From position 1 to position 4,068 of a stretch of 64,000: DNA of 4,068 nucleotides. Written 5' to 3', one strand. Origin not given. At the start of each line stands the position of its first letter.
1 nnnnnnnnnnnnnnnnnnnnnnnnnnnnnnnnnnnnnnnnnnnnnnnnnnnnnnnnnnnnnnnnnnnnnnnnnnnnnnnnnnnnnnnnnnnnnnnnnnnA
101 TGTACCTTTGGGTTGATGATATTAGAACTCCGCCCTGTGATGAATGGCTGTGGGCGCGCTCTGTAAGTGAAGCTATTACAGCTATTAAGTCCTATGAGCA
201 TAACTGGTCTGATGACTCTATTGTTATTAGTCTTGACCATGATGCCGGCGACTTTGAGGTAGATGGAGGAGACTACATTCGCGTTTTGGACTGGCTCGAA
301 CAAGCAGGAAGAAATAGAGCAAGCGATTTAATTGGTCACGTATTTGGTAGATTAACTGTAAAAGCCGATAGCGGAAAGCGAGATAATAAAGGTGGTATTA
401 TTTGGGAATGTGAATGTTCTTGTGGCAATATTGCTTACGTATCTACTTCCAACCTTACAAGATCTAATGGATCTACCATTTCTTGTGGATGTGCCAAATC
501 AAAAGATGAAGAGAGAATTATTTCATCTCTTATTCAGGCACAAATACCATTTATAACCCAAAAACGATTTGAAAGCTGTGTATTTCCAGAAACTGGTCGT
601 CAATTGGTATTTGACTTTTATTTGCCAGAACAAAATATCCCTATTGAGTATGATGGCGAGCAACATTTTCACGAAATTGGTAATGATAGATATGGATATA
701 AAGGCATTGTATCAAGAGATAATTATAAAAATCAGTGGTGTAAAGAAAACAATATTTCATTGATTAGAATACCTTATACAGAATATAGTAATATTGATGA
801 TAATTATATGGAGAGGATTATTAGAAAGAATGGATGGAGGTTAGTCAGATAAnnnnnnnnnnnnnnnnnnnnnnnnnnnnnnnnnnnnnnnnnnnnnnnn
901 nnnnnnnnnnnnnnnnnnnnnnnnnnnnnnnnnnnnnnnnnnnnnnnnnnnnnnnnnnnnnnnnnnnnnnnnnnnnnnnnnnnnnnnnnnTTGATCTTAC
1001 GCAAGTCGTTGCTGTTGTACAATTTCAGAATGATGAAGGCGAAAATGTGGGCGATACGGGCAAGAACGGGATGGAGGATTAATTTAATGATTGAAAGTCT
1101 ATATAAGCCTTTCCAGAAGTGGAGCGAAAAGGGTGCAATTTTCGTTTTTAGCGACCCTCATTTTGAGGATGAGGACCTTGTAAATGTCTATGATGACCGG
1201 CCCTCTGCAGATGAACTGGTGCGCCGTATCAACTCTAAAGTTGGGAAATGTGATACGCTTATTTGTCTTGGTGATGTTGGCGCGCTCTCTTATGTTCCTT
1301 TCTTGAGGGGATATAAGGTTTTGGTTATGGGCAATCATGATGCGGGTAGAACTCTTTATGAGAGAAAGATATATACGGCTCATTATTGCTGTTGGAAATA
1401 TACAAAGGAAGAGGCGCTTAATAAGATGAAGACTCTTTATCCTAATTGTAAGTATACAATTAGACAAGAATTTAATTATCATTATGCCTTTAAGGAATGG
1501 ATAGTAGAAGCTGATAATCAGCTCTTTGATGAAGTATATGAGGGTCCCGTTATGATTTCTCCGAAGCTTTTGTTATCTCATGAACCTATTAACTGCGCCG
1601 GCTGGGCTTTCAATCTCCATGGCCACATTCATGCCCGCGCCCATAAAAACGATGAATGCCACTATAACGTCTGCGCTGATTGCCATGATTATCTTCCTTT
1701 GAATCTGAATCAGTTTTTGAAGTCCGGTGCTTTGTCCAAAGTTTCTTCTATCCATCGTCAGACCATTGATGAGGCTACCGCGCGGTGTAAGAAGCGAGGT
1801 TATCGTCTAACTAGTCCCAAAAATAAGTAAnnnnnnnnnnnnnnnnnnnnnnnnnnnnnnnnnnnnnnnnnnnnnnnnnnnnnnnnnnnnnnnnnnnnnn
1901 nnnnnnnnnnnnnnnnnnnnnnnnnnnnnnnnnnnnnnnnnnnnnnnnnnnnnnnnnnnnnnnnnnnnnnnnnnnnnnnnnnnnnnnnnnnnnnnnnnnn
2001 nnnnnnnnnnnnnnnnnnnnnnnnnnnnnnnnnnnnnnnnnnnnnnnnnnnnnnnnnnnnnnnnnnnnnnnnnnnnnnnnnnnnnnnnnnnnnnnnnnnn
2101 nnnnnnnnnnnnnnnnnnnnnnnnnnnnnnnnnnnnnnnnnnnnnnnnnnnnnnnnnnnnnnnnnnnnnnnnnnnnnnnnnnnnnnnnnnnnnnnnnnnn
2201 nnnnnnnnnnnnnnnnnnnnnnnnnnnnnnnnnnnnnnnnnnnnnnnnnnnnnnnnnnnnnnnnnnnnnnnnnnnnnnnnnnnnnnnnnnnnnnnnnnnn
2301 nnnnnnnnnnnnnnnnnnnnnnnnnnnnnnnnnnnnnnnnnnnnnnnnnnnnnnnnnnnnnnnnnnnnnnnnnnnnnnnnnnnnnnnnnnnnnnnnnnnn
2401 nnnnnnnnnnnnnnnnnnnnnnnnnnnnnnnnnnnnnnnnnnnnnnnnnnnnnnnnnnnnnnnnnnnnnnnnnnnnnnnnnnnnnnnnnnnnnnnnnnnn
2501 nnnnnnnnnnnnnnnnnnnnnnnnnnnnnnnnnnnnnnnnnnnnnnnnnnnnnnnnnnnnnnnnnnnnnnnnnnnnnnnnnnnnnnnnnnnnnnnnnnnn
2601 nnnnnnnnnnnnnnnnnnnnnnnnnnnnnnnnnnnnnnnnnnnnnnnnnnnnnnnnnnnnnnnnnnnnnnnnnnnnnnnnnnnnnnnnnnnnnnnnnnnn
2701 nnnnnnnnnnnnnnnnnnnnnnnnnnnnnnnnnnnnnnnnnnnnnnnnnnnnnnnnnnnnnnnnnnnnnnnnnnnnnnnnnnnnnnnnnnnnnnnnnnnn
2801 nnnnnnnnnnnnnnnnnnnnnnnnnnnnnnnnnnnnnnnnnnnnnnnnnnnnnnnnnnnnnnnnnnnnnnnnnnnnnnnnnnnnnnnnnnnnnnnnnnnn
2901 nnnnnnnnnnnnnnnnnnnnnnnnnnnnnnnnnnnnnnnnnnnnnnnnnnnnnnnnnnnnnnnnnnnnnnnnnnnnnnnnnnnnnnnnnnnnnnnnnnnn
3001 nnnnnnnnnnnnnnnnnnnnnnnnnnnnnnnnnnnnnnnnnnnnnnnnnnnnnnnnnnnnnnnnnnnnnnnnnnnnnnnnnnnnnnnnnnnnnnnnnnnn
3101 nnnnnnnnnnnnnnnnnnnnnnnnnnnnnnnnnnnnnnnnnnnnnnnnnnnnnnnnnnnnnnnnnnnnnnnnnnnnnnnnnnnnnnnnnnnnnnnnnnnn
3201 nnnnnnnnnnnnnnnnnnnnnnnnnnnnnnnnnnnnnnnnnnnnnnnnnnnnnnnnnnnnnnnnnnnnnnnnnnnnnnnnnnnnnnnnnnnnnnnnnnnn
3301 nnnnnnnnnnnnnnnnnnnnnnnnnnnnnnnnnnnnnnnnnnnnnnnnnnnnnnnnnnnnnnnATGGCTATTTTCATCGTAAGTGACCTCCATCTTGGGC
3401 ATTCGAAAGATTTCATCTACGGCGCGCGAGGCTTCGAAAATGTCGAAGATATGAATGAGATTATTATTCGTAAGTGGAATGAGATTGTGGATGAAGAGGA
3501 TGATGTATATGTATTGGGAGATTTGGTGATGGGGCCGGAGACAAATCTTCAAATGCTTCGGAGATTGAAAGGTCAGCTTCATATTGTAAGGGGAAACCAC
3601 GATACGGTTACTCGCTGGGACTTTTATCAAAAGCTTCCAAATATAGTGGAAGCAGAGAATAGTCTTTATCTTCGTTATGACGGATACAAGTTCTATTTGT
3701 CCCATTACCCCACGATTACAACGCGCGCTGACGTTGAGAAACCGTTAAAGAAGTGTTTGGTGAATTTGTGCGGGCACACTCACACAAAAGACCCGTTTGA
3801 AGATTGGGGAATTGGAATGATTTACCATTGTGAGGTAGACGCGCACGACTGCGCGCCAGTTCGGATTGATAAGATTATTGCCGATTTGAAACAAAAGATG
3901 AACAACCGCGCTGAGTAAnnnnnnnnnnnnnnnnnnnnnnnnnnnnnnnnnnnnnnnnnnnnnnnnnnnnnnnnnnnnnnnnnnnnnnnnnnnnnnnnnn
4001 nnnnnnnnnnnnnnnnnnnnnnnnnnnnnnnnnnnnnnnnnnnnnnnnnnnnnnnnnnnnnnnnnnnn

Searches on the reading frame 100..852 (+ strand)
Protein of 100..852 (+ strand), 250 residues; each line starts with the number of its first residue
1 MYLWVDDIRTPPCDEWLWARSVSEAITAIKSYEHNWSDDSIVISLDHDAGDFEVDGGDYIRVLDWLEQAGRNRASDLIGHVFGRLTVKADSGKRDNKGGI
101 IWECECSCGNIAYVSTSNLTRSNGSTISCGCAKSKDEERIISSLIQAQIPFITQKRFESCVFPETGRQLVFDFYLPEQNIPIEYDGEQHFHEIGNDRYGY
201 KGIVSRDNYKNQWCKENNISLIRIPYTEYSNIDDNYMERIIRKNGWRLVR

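Call 61: search_protein_families(library=pfam, max_evalue=0.001, proteins=[window:100-852:+])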
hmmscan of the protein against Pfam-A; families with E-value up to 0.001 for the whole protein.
window:100-852:+ (250 aa): 1 family
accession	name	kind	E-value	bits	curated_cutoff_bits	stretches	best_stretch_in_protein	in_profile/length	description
PF20274.4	cREC_REC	-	1.2e-11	45.6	27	1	1-71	1-61/88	Cyclic-phosphate processing Receiver domain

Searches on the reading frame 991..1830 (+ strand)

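Call 61: search_protein_families(library=pfam, max_evalue=0.001, proteins=[window:991-1830:+])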
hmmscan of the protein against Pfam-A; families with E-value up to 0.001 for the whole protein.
window:991-1830:+ (279 aa): 2 families
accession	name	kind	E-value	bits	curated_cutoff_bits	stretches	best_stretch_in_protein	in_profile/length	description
PF00149.33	Metallophos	-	2.5e-05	25.3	21.5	1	50-201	3-159/191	Calcineurin-like phosphoesterase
PF12850.12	Metallophos_2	-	0.0004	20.8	27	0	50-154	3-75/154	Calcineurin-like phosphoesterase superfamily domain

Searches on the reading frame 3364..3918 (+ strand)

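Call 61: search_protein_families(library=pfam, max_evalue=0.001, proteins=[window:3364-3918:+])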
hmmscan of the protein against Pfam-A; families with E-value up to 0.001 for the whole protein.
window:3364-3918:+ (184 aa): 2 families
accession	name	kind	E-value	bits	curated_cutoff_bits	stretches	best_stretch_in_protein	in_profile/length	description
PF12850.12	Metallophos_2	-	5.1e-13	49.7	27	1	1-145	1-122/154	Calcineurin-like phosphoesterase superfamily domain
PF00149.33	Metallophos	-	5.8e-08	33.8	21.5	1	1-103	1-102/191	Calcineurin-like phosphoesterase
